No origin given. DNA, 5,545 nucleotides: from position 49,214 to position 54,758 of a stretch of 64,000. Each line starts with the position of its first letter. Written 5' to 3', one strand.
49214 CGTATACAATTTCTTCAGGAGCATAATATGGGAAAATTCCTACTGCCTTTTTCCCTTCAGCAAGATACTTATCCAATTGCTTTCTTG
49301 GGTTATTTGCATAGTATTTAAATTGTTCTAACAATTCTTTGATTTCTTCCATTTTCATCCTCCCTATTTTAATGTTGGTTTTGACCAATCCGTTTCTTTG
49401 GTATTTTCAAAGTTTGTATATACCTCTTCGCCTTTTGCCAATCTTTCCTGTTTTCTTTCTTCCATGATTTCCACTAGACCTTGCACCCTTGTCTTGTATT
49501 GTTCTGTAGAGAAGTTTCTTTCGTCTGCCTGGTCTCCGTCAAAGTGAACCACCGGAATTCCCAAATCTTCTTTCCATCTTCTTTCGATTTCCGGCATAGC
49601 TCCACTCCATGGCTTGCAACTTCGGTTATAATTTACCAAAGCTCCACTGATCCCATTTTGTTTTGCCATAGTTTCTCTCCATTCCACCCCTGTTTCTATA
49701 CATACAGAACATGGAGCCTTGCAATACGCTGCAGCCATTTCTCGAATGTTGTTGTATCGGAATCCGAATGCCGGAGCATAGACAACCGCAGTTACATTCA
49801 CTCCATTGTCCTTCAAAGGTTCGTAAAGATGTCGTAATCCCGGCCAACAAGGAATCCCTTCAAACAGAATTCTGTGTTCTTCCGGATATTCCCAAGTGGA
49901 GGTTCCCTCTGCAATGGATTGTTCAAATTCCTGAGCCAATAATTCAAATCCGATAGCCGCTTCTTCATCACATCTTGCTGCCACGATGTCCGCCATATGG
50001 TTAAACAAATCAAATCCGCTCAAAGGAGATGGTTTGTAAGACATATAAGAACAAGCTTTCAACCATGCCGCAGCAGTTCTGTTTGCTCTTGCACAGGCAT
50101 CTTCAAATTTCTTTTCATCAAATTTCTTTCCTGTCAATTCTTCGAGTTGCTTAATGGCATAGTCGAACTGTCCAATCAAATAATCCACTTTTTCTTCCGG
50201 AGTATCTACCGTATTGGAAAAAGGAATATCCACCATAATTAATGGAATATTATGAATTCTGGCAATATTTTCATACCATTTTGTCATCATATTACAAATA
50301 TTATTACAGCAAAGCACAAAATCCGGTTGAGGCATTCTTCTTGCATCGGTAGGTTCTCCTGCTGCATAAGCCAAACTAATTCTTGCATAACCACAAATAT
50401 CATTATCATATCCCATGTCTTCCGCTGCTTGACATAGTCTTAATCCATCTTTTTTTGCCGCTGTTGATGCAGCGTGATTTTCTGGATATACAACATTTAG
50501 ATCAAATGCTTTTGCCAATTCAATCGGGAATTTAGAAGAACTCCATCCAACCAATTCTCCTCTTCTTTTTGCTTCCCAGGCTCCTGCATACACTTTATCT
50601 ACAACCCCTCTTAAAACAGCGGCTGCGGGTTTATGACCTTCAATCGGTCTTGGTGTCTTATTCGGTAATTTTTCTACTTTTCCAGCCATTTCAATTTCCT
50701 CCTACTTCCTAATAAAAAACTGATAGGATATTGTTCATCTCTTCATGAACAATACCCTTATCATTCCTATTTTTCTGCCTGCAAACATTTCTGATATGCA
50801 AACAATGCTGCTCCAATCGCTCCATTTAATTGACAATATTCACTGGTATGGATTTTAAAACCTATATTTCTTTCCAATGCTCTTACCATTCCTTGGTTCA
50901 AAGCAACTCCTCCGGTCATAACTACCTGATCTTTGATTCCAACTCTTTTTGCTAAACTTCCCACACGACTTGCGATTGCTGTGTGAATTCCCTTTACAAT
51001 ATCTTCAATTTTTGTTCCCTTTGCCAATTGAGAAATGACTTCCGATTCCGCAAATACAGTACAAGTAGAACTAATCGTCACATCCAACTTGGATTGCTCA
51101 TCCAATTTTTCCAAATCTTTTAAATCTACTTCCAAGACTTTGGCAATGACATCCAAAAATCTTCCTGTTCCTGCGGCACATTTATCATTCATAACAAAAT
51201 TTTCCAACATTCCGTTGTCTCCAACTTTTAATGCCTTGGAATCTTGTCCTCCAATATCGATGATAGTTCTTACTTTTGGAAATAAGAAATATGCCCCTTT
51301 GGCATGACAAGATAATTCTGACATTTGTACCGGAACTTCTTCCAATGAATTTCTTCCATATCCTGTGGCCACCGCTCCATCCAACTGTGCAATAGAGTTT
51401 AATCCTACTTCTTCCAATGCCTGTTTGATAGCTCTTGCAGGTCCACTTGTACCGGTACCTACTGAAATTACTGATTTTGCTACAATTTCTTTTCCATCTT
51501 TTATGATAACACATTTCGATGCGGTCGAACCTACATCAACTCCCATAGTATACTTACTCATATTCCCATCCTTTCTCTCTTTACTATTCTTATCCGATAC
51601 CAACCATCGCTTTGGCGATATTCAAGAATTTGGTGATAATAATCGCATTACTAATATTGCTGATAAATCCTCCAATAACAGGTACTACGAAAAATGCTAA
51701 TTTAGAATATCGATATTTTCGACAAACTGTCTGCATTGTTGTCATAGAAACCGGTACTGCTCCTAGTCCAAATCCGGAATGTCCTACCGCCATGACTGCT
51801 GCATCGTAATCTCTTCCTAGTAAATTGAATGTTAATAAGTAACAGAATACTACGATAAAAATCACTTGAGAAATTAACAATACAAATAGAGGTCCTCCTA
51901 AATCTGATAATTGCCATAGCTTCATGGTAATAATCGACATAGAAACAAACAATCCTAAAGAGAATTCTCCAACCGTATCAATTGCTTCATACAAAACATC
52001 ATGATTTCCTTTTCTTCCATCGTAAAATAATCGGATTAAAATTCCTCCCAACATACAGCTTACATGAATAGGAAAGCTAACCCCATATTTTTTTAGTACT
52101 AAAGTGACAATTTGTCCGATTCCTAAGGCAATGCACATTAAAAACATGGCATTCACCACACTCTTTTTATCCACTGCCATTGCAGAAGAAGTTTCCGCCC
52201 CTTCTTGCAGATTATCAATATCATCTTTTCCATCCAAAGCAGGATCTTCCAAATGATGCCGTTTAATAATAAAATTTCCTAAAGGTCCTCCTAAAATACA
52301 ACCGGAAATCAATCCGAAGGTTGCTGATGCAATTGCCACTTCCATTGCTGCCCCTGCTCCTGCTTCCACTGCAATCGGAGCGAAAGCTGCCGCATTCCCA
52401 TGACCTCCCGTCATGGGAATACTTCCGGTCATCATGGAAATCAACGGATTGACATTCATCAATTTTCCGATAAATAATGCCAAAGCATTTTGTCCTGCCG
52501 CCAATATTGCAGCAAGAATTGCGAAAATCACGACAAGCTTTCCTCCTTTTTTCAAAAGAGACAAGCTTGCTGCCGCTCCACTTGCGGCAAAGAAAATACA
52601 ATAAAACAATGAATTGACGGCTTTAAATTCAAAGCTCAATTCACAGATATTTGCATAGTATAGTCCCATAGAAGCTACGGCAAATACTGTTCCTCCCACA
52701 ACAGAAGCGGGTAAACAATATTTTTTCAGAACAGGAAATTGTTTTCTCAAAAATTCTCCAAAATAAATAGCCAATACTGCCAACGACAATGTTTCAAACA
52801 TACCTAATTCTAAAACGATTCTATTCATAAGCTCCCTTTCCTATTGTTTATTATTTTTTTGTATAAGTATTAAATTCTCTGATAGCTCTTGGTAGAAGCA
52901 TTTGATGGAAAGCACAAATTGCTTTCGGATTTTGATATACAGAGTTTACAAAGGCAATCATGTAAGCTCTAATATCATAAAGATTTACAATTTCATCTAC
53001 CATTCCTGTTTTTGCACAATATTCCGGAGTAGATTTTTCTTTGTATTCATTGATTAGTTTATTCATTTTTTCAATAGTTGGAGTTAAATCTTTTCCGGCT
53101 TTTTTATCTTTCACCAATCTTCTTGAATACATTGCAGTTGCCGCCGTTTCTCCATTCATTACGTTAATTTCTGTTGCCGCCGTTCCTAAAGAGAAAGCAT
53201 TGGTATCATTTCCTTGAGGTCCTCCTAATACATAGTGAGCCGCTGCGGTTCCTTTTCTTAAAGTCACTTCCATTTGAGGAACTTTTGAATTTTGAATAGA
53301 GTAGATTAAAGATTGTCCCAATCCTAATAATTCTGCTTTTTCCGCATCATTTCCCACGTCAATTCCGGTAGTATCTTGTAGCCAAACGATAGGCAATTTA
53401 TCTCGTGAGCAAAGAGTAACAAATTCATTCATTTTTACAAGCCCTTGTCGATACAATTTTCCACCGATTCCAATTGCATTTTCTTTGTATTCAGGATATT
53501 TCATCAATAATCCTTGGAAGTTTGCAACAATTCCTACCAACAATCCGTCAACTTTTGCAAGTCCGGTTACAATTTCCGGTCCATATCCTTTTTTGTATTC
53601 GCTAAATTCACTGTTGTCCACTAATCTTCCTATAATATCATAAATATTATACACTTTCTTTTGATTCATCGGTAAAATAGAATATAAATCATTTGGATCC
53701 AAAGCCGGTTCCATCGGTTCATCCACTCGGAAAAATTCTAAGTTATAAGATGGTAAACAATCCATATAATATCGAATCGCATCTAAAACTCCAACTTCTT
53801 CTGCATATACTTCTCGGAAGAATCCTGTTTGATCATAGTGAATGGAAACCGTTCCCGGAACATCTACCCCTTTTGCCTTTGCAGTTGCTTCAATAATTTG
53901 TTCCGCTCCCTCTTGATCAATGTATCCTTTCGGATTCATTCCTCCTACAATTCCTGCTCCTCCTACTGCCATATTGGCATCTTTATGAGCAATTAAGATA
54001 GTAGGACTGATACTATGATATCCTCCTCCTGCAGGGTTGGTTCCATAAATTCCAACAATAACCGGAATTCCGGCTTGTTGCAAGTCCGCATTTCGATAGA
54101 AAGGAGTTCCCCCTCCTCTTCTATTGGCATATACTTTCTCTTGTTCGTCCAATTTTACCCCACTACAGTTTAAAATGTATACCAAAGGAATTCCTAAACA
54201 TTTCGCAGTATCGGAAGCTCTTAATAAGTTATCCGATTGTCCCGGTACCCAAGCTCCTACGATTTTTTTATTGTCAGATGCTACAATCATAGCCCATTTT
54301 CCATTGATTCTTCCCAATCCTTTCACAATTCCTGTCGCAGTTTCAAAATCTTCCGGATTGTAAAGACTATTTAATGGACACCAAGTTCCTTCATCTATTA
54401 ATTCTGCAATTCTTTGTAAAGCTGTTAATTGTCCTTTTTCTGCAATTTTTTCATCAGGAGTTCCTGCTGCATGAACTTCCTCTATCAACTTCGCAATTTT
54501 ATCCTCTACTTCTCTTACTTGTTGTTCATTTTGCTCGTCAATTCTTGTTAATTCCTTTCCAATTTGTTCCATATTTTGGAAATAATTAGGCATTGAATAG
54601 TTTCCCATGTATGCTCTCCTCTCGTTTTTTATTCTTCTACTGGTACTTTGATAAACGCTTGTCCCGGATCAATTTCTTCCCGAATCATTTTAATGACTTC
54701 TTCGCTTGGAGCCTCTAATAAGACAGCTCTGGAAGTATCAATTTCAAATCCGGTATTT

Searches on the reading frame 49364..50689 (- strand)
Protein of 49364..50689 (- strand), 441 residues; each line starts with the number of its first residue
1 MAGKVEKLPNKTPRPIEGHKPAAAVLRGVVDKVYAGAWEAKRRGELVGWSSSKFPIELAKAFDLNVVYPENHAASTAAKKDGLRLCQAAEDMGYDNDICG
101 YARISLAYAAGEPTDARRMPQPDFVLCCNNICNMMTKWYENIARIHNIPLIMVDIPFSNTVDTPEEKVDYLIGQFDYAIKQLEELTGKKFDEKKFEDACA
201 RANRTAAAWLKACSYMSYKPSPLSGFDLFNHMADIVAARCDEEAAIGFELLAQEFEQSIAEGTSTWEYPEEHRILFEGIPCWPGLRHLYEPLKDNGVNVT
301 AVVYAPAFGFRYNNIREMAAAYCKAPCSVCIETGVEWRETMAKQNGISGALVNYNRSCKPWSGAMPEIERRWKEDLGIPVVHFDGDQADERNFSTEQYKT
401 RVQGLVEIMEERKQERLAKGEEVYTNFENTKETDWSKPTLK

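Call 4: search_protein_families(library=pfam, proteins=[window:49364-50689:-], max_evalue=0.01)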
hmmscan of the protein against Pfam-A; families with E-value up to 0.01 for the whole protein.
window:49364-50689:- (441 aa): 1 family
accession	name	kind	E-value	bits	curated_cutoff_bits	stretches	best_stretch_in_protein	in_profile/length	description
PF06050.19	HGD-D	-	4.1e-74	250.6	28.4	1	53-409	3-342/342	2-hydroxyglutaryl-CoA dehydratase, D-component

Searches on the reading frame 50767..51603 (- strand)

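Call 4: search_protein_families(library=pfam, proteins=[window:50767-51603:-], max_evalue=0.01)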
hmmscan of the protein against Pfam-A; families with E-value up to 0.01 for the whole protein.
window:50767-51603:- (278 aa): 5 families
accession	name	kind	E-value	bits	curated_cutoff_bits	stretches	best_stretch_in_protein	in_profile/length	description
PF01869.26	BcrAD_BadFG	-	1.9e-67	228.1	31.5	1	21-269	2-271/271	BadF/BadG/BcrA/BcrD ATPase family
PF22521.2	HypF_C_2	-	2.3e-05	24.7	27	1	164-247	123-217/241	Carbamoyltransferase, Kae1-like Domain, second subdomain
PF06723.19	MreB_Mbl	-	0.0028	17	27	1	188-267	241-317/327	MreB/Mbl protein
PF05378.19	Hydant_A_N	-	0.003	17.7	25.2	0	20-70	2-50/176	Hydantoinase/oxoprolinase N-terminal region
PF00814.31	TsaD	-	0.0089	16.2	24.8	0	146-262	137-260/264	tRNA N6-adenosine threonylcarbamoyltransferase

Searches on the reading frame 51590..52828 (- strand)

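Call 4: search_protein_families(library=pfam, proteins=[window:51590-52828:-], max_evalue=0.01)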
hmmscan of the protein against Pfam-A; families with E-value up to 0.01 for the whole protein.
window:51590-52828:- (412 aa): 1 family
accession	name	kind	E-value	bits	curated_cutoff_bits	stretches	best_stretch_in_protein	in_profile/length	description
PF03616.19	Glt_symporter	-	4.8e-95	318.8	26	1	7-373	2-367/368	Sodium/glutamate symporter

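Call 9: search_protein_families(library=ncbifam, proteins=[window:51590-52828:-], max_evalue=0.01)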
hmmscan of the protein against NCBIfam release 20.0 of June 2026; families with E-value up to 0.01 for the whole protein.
window:51590-52828:- (412 aa): 1 family
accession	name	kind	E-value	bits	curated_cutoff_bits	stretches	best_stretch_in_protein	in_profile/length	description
TIGR00210.1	gltS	equivalog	9e-93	311.1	310.75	1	8-404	3-396/398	sodium/glutamate symporter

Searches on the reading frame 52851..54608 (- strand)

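Call 3: search_protein_families(library=pfam, proteins=[window:52851-54608:-], max_evalue=0.01)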
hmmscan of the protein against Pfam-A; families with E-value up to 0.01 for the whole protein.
window:52851-54608:- (585 aa): 2 families
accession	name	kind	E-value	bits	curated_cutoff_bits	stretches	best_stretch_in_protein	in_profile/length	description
PF01039.27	Carboxyl_trans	-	3.4e-113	379.3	22.3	1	57-570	4-492/493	Carboxyl transferase domain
PF03255.19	ACCA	-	0.0028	17.3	23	0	345-427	93-170/310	Acetyl co-enzyme A carboxylase carboxyltransferase-like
